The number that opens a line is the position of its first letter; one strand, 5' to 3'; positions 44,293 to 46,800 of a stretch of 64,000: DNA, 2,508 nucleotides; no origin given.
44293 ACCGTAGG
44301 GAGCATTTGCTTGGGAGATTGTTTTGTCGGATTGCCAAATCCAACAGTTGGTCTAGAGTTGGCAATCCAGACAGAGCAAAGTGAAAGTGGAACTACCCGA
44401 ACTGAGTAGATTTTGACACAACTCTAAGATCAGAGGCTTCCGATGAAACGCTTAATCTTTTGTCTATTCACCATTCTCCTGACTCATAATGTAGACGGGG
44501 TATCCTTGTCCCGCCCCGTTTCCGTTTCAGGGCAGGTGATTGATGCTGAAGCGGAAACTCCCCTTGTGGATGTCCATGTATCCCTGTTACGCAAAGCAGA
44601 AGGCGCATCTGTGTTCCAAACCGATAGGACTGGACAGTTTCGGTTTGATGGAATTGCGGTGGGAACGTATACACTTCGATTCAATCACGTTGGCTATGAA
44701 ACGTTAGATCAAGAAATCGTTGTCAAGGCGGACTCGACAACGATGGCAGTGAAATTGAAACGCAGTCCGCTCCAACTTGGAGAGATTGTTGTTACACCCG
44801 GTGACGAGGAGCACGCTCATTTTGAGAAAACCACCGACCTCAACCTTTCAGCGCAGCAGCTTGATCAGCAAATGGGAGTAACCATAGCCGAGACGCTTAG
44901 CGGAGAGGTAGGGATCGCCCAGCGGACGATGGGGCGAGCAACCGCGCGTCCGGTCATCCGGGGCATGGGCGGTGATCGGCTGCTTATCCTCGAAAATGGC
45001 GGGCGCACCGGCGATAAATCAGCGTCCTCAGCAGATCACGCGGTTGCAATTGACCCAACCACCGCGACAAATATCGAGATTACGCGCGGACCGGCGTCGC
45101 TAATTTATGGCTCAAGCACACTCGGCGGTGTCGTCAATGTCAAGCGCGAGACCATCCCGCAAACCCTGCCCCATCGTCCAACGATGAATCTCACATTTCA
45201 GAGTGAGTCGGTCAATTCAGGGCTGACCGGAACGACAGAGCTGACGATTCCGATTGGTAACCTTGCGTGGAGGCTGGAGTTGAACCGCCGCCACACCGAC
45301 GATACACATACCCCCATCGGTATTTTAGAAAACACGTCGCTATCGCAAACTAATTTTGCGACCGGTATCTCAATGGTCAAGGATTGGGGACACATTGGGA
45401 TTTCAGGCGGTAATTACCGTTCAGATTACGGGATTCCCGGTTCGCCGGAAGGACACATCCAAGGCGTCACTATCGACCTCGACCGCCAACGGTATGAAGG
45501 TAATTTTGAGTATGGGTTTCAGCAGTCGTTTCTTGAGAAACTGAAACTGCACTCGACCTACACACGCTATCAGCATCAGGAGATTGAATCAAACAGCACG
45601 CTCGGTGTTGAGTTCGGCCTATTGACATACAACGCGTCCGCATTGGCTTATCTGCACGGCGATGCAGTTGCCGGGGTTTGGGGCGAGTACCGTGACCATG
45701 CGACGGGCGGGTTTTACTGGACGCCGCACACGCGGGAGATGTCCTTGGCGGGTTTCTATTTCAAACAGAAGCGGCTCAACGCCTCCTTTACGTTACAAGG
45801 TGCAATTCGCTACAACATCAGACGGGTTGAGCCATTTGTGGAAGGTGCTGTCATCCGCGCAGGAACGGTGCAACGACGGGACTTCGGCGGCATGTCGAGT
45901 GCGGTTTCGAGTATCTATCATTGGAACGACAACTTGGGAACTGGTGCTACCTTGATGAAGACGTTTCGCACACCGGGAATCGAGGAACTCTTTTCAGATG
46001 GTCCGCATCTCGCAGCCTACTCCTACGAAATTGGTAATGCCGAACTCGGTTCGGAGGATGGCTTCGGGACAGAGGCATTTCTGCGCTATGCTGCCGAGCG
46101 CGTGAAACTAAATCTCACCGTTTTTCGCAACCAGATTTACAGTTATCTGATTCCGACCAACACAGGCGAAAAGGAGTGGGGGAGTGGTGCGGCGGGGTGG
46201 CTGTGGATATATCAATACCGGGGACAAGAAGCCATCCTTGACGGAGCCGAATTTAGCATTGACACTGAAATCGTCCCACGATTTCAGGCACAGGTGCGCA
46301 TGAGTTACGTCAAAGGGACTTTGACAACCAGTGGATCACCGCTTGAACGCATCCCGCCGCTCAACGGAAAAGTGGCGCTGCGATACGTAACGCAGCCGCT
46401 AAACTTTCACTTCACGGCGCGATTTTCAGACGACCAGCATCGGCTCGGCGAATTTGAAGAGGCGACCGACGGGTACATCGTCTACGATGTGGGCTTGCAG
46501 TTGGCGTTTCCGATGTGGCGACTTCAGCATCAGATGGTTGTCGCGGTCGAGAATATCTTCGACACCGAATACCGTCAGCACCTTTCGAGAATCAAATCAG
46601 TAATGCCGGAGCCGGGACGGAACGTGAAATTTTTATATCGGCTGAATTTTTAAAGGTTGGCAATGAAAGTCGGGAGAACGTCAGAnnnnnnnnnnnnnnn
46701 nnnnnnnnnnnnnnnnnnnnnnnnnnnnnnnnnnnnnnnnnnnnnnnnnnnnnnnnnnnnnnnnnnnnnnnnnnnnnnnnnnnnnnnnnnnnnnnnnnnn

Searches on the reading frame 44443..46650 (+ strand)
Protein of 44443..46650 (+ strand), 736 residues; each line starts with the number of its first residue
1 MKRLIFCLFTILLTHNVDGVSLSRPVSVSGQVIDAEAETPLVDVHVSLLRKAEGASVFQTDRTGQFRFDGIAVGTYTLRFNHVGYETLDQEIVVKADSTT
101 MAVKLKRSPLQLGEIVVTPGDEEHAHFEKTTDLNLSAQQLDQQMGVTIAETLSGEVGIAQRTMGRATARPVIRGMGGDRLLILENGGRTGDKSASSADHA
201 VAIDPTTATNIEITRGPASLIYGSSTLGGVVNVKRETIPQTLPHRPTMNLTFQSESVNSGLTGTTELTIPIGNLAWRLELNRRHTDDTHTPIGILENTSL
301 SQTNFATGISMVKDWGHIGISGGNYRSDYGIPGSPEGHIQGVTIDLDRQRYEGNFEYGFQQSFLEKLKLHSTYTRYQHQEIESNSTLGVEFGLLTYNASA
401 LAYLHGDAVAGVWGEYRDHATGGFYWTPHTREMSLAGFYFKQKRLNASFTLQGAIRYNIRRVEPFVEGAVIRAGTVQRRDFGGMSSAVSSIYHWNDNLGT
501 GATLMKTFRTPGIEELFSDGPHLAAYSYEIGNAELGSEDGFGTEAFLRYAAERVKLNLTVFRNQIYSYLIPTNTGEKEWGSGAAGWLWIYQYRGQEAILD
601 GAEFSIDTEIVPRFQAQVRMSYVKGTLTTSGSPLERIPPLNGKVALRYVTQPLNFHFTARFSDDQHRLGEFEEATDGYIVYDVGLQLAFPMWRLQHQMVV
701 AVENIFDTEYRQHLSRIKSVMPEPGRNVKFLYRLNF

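Call 6: search_protein_families(library=pfam, proteins=[window:44443-46650:+], max_evalue=0.1)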
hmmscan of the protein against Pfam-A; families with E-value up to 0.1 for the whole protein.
window:44443-46650:+ (736 aa): 11 families
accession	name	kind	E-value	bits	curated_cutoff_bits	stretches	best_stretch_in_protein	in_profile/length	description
PF00593.30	TonB_dep_Rec_b-barrel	-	4.5e-22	80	27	1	319-694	38-429/436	TonB dependent receptor-like, beta-barrel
PF13715.12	CarbopepD_reg_2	-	8.3e-16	58.2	32.2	1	28-117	1-88/88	CarboxypepD_reg-like domain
PF07715.20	Plug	-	2.5e-15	57.3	23.9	1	135-230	12-107/107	TonB-dependent Receptor Plug Domain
PF13620.12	CarboxypepD_reg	-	2.7e-14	53.7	32.3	1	27-101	1-77/82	Carboxypeptidase regulatory-like domain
PF17802.7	SpaA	-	2.7e-05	24.7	23.1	1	31-106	6-88/91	Prealbumin-like fold domain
PF17210.9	SdrD_B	-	0.00062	20.4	29.7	1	36-85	19-70/112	SdrD B-like domain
PF14686.12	fn3_3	-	0.008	16.4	24.4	1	59-100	30-73/75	Polysaccharide lyase family 4, domain II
PF24025.1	Ig_DR_A0283-like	-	0.019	15.7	27.1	1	31-80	12-62/102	DR_A0283-like, Ig-like domain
PF08308.17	PEGA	-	0.03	14.7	20.8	1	70-106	31-68/71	PEGA domain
PF23193.1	NOMO_3rd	-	0.064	13.7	27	0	40-110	44-111/120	NOMO third transthyretin-like domain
PF14207.11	DpnD-PcfM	-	0.088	13.3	25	0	86-118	7-39/46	DpnD/PcfM-like protein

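Call 74: search_protein_families(library=ncbifam, proteins=[window:44443-46650:+], max_evalue=0.01)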
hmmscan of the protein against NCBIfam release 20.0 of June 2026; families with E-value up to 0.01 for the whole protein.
window:44443-46650:+ (736 aa): 24 families
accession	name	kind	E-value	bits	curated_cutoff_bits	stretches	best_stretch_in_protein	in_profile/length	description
NF038289.1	Zn_piracy_ZnuD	exception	2.6e-57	194.9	950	2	114-334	34-266/685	zinc piracy TonB-dependent receptor ZnuD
TIGR01786.1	TonB-hemlactrns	subfamily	7.9e-35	120.3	323.75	2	350-736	346-719/719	TonB-dependent hemoglobin/transferrin/lactoferrin family receptor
TIGR01785.1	TonB-hemin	subfamily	2.1e-33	115.7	316.85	2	427-736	358-677/677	TonB-dependent heme/hemoglobin receptor family protein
TIGR01783.1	TonB-siderophor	subfamily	6.2e-22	78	223.5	2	436-736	364-649/649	TonB-dependent siderophore receptor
TIGR01778.1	TonB-copper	equivalog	8.5e-18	64.4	472.45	2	492-728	388-629/637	TonB-dependent copper receptor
NF010010.0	PRK13483.1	equivalog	1.2e-12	46.7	927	1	91-256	12-183/660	ligand-gated channel protein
TIGR01779.1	TonB-B12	equivalog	2.6e-12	46.1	599.7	1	138-236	55-154/614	TonB-dependent vitamin B12 receptor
NF010011.0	PRK13484.1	equivalog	5.8e-10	38.1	1197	1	167-235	85-158/682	IreA family TonB-dependent siderophore receptor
NF010048.1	PRK13524.1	subfamily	7.9e-10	37.8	493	1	172-286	103-228/744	FepA family TonB-dependent siderophore receptor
NF010051.0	PRK13528.1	subfamily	4.2e-09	35.2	583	1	203-293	139-232/727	FepA family TonB-dependent siderophore receptor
NF007478.2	PRK10064.1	equivalog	2.4e-08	32.7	745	1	161-252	80-174/663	catecholate siderophore receptor CirA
TIGR04056.1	OMP_RagA_SusC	subfamily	3.4e-08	32.3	368.25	1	27-233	2-201/981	SusC/RagA family TonB-linked outer membrane protein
NF010038.0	PRK13513.1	equivalog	2.3e-07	29.8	942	1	136-260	60-188/659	ligand-gated channel protein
NF052345.1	S_layer_anammox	exception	5.5e-07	27.3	1400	1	27-135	1314-1419/1596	Kustd1514 family S-layer glycoprotein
NF007926.1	PRK10641.1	equivalog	8.8e-07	27.8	836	1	156-234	74-152/617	TonB-dependent vitamin B12 receptor BtuB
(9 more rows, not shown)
